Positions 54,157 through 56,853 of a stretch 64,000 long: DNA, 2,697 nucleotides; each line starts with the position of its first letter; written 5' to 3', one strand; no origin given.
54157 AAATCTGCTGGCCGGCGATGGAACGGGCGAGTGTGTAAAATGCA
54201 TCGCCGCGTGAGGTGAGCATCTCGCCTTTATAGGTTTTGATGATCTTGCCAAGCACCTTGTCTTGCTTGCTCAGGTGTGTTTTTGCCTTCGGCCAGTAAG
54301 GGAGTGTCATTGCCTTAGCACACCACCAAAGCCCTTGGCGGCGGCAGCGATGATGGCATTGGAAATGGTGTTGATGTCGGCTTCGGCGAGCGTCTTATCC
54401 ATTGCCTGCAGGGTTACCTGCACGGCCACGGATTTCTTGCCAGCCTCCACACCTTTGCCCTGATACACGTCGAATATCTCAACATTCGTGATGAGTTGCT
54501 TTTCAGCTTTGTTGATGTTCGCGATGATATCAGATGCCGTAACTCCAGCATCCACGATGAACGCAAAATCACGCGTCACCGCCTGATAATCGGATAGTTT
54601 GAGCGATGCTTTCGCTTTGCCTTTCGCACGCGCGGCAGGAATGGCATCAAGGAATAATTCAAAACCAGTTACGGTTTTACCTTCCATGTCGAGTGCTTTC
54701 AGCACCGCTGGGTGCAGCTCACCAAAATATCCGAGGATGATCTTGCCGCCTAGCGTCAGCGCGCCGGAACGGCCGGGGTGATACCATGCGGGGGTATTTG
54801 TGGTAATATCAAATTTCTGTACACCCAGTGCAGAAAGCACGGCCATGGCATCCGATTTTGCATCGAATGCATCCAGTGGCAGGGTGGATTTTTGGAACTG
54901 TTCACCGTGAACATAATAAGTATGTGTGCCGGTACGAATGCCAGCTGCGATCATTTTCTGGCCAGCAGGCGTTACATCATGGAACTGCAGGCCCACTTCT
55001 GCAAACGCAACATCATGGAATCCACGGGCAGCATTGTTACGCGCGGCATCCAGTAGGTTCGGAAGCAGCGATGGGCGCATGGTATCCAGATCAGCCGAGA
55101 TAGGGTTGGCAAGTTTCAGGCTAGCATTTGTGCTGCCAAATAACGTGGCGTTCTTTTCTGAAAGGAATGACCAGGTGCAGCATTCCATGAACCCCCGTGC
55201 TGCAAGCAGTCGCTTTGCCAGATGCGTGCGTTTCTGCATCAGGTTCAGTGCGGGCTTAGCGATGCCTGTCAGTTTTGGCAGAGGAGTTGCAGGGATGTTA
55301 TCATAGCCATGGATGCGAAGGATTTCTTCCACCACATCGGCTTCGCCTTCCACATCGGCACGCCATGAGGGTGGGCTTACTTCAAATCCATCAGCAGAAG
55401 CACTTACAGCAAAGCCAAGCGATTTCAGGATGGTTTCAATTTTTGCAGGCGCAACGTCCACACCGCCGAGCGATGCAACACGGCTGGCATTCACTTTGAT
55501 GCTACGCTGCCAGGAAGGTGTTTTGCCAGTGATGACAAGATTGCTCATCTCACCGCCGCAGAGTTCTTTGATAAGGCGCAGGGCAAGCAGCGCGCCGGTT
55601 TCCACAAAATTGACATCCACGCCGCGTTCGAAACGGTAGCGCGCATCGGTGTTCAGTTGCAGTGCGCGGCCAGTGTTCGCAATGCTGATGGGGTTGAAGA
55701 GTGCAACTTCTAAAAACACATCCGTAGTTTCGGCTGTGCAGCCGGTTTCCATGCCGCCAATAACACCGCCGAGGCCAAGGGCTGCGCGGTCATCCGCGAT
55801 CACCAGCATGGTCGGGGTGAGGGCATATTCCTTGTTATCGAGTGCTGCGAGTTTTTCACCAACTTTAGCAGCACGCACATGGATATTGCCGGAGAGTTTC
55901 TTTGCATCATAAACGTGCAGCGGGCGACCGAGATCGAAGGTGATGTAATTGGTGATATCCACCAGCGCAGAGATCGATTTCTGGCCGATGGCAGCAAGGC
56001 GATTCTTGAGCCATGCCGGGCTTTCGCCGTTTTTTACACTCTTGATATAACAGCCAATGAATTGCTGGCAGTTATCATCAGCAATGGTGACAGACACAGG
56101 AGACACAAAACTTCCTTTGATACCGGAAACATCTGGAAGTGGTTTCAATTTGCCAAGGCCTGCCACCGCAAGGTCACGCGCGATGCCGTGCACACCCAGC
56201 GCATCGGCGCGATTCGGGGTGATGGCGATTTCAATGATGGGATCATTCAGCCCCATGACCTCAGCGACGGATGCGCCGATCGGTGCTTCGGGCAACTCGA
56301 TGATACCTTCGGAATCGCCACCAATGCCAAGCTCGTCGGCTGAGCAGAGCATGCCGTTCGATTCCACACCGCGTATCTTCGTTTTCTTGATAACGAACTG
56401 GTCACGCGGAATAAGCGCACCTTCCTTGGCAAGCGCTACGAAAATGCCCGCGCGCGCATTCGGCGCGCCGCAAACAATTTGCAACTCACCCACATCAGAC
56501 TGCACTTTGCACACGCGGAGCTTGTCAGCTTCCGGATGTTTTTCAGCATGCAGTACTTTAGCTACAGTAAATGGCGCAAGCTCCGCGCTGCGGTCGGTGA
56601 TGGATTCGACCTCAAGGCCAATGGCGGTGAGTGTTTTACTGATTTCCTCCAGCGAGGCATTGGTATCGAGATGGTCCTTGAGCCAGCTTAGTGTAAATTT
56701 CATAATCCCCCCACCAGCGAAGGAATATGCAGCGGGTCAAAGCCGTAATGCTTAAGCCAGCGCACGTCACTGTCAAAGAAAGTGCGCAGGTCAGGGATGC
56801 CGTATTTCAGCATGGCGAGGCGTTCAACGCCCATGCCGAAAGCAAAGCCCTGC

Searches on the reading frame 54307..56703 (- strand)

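Call 45: search_protein_families(library=pfam, proteins=[window:54307-56703:-], max_evalue=0.0001)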
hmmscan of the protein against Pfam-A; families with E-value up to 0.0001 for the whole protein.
window:54307-56703:- (798 aa): 5 families
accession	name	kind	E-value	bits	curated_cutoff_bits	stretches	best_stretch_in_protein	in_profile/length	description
PF03483.22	B3_4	-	9.5e-65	217.9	29.3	1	212-383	2-174/174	B3/4 domain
PF17759.6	tRNA_synthFbeta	-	1.5e-42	146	22.4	1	482-683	11-212/214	Phenylalanyl tRNA synthetase beta chain CLM domain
PF03147.19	FDX-ACB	-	4.5e-28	98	31.1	1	704-797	1-94/94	Ferredoxin-fold anticodon binding domain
PF03484.21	B5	-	6.7e-25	87.5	28.6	1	402-467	1-67/67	tRNA synthetase B5 domain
PF01588.26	tRNA_bind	-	2.7e-21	75.9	27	1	46-140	2-90/96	Putative tRNA binding domain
